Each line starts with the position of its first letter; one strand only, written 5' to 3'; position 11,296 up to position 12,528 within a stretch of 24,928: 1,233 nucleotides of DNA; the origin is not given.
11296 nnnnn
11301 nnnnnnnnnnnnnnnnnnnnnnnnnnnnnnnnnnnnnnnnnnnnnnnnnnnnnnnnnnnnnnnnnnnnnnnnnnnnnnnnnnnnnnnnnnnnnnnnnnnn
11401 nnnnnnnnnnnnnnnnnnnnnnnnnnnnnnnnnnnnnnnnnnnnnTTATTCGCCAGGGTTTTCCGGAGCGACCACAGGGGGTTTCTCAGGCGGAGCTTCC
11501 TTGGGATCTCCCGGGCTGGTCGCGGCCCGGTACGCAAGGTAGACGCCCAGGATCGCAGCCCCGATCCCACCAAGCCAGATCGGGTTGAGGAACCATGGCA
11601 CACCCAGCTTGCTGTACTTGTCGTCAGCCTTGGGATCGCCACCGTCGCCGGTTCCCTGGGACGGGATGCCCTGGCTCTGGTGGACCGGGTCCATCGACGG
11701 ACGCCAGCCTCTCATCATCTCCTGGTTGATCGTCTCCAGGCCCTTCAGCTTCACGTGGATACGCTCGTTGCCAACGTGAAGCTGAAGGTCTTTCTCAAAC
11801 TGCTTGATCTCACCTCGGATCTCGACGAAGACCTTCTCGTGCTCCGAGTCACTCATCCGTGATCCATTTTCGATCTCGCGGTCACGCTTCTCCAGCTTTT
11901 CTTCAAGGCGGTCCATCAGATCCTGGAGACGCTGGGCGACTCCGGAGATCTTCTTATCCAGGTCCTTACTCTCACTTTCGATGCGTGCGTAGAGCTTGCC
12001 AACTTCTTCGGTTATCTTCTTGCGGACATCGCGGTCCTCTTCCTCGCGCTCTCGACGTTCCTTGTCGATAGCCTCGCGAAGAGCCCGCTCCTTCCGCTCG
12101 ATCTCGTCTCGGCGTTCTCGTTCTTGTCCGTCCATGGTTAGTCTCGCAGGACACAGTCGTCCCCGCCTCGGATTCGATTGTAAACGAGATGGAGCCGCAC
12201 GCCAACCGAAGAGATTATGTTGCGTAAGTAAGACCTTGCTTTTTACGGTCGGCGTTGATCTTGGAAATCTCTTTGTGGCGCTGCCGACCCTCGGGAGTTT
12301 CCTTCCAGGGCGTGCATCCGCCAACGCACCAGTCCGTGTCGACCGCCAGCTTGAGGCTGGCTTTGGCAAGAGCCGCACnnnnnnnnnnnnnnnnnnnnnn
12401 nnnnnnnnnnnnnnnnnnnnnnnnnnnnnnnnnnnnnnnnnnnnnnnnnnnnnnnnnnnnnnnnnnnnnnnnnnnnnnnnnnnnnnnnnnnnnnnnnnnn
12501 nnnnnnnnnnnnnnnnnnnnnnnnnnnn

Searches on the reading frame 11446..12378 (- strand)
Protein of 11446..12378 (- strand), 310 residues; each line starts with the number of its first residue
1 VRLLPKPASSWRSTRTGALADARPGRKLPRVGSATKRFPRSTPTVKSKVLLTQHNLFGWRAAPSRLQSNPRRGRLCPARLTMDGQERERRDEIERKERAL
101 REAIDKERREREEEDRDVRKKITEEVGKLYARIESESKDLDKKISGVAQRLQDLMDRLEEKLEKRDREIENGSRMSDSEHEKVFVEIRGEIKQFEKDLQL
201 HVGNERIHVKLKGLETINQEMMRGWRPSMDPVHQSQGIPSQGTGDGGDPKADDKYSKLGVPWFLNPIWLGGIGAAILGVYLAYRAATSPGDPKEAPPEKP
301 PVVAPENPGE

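Call 12: search_protein_families(library=pfam, proteins=[window:11446-12378:-], max_evalue=0.01)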
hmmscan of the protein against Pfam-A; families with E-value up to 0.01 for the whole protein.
window:11446-12378:- (310 aa): 1 family
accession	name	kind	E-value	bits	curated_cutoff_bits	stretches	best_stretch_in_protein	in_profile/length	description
PF06705.16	SF-assemblin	-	0.0093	15.8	30.6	1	90-153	123-186/247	SF-assemblin/beta giardin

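Call 13: search_protein_families(library=phrogs, proteins=[window:11446-12378:-], max_evalue=0.01)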
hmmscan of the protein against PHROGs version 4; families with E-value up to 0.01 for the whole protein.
window:11446-12378:- (310 aa): 0 families
